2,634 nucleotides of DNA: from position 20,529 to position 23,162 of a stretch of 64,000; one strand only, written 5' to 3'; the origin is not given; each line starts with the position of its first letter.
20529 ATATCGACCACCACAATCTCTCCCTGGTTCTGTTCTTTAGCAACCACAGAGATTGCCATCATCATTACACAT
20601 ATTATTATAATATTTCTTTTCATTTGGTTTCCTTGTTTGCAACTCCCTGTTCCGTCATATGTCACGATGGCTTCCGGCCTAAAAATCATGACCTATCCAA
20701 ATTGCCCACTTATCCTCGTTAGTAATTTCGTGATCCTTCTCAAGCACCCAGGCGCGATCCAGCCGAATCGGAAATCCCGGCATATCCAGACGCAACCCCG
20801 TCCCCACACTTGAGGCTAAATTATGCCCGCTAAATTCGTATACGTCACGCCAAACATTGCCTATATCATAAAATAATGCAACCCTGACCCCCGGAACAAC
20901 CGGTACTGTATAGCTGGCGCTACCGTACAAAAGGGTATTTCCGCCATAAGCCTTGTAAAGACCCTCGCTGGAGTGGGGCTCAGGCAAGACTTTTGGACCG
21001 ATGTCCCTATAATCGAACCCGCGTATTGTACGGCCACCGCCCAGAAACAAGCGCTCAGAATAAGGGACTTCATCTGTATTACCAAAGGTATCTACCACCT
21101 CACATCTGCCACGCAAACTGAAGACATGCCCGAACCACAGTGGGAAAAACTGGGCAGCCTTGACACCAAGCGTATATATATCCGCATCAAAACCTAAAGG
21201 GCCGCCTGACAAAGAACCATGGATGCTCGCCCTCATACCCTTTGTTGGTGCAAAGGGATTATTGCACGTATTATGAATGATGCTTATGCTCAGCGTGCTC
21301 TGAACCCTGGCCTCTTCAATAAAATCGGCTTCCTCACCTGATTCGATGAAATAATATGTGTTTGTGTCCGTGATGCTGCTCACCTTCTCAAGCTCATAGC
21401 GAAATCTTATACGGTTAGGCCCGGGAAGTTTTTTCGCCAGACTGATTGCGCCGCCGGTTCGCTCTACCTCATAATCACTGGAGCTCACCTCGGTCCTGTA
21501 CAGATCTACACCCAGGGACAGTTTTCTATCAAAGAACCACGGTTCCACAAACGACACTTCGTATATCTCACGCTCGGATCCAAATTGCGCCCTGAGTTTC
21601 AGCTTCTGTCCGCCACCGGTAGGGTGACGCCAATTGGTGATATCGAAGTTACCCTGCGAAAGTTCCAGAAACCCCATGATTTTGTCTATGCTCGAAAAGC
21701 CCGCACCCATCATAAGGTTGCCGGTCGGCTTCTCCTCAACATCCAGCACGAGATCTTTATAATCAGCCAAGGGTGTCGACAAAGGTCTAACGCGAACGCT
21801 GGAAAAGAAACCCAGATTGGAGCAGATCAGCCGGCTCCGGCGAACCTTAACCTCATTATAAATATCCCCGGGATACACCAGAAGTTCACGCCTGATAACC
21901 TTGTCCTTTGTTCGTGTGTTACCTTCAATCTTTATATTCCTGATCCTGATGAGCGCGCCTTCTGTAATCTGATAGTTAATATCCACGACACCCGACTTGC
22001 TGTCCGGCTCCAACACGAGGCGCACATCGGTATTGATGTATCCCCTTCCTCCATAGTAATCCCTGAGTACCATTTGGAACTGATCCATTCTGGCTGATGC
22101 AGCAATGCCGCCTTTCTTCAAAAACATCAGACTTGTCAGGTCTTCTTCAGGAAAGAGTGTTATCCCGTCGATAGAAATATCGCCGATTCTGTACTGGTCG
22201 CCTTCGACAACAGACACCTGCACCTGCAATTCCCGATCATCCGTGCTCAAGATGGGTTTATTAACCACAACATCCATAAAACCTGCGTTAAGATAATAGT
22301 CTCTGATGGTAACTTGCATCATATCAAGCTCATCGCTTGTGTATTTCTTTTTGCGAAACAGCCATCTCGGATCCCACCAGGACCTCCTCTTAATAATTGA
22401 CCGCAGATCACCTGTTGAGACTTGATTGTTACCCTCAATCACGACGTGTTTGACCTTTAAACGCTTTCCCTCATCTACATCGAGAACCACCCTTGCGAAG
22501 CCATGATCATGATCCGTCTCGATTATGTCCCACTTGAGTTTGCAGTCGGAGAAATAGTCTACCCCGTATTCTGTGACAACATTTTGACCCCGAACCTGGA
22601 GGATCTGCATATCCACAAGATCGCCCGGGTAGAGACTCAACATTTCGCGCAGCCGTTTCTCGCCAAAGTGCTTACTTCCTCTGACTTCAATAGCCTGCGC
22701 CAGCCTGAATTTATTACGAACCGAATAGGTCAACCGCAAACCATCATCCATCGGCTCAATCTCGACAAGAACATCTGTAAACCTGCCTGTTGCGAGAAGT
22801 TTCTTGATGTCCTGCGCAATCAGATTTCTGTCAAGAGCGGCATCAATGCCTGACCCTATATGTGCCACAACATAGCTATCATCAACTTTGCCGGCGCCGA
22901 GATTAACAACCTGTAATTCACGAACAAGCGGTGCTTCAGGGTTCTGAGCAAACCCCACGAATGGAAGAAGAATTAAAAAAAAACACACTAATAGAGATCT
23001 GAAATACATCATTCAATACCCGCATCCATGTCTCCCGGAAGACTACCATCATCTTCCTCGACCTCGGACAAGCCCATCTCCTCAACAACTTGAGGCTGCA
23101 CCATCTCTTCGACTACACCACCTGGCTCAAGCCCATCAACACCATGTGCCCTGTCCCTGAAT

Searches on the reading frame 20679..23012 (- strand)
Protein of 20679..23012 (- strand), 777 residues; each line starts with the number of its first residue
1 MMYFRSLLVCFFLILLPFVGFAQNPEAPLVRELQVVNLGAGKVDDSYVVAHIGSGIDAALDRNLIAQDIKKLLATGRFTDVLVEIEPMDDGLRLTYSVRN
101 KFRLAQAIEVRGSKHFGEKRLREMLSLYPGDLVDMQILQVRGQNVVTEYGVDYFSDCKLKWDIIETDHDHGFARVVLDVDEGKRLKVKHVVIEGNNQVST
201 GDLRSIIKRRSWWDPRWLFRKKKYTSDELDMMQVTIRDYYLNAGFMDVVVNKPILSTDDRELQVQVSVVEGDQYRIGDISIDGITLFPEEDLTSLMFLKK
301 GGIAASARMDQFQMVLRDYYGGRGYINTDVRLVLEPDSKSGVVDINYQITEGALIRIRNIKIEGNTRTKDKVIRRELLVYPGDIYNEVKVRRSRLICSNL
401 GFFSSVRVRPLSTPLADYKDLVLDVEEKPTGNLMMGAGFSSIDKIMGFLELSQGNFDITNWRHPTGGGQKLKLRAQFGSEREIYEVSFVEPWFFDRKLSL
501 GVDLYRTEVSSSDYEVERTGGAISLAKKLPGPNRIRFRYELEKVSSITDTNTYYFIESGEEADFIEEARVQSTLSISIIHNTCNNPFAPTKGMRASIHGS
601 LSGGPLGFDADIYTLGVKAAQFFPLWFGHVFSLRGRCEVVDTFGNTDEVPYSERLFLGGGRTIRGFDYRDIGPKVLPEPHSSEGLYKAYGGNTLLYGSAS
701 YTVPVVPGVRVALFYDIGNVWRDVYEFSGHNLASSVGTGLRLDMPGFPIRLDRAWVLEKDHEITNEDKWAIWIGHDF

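Call 24: search_protein_families(library=ncbifam, proteins=[window:20679-23012:-], max_evalue=0.00001)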
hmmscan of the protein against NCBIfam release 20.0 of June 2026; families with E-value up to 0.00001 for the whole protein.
window:20679-23012:- (777 aa): 6 families
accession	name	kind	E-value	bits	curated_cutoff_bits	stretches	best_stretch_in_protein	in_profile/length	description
TIGR03303.1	OM_YaeT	equivalog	5.4e-130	435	297.15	1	39-762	10-727/741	outer membrane protein assembly factor BamA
NF008287.0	PRK11067.1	subfamily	2.4e-50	171.7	1181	1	59-730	53-743/802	outer membrane protein assembly factor BamA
NF052279.1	lipo_TamL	exception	1.7e-28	99.5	400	1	634-770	583-728/747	translocation and assembly module lipoprotein TamL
NF047950.2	ATportTamA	equivalog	3e-26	92.2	625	1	576-762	382-556/569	autotransporter assembly complex protein TamA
NF058613.1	OMPAssmBamADein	equivalog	1.1e-12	46.8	1050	1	277-412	334-462/857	outer membrane protein assembly factor BamA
NF047779.1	Omp85_fam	subfamily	2.9e-08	33.6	200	0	710-755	362-408/423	Omp85 family outer membrane protein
